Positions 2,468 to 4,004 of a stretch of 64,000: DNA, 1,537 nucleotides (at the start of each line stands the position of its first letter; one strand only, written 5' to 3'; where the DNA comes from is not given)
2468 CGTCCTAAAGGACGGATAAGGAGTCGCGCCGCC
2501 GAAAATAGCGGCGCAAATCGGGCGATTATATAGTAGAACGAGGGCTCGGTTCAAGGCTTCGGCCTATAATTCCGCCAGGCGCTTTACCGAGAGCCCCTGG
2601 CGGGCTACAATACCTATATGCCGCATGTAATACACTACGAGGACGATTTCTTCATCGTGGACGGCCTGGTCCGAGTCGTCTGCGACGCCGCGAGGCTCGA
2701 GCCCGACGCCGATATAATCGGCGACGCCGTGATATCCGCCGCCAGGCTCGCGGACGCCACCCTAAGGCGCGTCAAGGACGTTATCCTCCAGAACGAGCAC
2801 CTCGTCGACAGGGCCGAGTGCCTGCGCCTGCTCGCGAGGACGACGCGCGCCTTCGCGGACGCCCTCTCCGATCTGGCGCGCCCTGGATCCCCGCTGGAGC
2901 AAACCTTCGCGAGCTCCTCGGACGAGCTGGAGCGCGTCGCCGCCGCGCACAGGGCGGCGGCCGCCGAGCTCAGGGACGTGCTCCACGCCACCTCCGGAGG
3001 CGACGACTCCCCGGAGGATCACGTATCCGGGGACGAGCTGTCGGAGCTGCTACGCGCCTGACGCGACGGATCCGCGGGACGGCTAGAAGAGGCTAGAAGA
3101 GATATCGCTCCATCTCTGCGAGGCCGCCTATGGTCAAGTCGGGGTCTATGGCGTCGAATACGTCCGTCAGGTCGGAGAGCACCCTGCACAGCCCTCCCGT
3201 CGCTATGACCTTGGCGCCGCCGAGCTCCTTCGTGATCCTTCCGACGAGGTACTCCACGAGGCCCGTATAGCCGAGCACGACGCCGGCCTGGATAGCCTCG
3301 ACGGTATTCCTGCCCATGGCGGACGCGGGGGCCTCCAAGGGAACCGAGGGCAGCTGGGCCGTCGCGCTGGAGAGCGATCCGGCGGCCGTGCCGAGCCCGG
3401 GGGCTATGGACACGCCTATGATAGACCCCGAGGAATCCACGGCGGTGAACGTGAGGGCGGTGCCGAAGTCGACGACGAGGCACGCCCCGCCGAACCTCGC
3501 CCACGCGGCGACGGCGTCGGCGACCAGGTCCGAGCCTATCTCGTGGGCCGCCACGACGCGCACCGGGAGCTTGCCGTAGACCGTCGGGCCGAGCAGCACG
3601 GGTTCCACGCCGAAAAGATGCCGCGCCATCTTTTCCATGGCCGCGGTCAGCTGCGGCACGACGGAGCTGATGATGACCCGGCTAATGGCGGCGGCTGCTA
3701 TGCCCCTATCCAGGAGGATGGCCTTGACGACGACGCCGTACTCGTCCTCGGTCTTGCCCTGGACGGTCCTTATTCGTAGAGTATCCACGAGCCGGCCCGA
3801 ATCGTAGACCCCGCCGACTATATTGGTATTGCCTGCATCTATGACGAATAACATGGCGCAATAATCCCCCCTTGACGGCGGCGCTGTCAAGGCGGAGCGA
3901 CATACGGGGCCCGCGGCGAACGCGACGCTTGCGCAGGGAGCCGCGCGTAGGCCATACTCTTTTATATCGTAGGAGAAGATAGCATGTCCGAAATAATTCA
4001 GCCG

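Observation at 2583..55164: Eleven operon-first genes have a -10 box exactly 6-7 nt before the ATG and no SD: widespread leaderless mRNAs?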

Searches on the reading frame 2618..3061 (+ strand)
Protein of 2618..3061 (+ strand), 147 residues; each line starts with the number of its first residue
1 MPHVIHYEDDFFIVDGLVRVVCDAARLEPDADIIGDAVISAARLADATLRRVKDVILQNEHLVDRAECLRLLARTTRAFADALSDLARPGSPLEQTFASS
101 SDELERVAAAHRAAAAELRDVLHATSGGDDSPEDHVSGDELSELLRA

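Call 35: search_protein_families(library=ncbifam, proteins=[window:2618-3061:+], max_evalue=0.00001)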
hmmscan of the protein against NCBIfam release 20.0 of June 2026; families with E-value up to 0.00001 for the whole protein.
window:2618-3061:+ (147 aa): 0 families

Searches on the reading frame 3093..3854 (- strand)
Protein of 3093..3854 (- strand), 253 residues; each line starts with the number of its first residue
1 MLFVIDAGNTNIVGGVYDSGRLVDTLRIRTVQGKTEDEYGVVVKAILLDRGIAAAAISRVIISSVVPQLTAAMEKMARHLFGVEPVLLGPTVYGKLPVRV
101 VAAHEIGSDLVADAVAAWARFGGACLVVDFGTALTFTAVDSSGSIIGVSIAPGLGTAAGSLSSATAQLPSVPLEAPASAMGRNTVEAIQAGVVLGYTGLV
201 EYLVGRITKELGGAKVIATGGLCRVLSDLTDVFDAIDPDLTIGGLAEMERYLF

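Call 35: search_protein_families(library=ncbifam, proteins=[window:3093-3854:-], max_evalue=0.00001)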
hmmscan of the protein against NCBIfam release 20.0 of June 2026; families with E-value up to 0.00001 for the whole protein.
window:3093-3854:- (253 aa): 24 families
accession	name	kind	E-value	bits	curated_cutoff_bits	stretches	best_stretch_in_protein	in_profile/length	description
NF009847.0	PRK13318.1-5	equivalog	4.6e-69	232.6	381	1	1-246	1-248/256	type III pantothenate kinase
NF009855.0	PRK13321.1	equivalog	7.7e-69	231.8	233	1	1-246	1-248/256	type III pantothenate kinase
NF009848.0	PRK13318.1-6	equivalog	1.4e-67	227.7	248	1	1-248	1-250/256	type III pantothenate kinase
NF009844.0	PRK13318.1-2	equivalog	1.6e-66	224.1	331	1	1-250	1-252/259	type III pantothenate kinase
TIGR00671.1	baf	subfamily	1.6e-63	214.7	58.2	1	3-247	2-240/243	type III pantothenate kinase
NF009843.0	PRK13318.1-1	equivalog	1.7e-63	214.3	426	1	1-246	1-247/259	type III pantothenate kinase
NF009846.0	PRK13318.1-4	equivalog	4e-57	193.5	432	1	1-248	1-249/255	type III pantothenate kinase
NF009845.0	PRK13318.1-3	equivalog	2.7e-50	171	358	1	1-245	1-247/258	type III pantothenate kinase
NF009861.0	PRK13324.1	equivalog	1.1e-31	110.3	495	1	1-245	1-246/258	type III pantothenate kinase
NF009849.0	PRK13320.1-1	equivalog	3.5e-31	108.5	354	1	2-237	10-248/267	type III pantothenate kinase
NF009852.0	PRK13320.1-4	equivalog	6.8e-29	101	439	1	4-235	17-251/270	pantothenate kinase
NF009871.0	PRK13331.1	equivalog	3.8e-26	91.9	251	1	8-233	15-224/253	pantothenate kinase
NF009853.0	PRK13320.1-5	equivalog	2e-22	79.9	287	1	1-228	1-216/243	type III pantothenate kinase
NF009860.0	PRK13322.1-5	equivalog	4.3e-21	75.8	288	1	1-251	1-246/248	pantothenate kinase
NF009850.0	PRK13320.1-2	equivalog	8.2e-21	74.8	321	1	1-248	1-233/241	type III pantothenate kinase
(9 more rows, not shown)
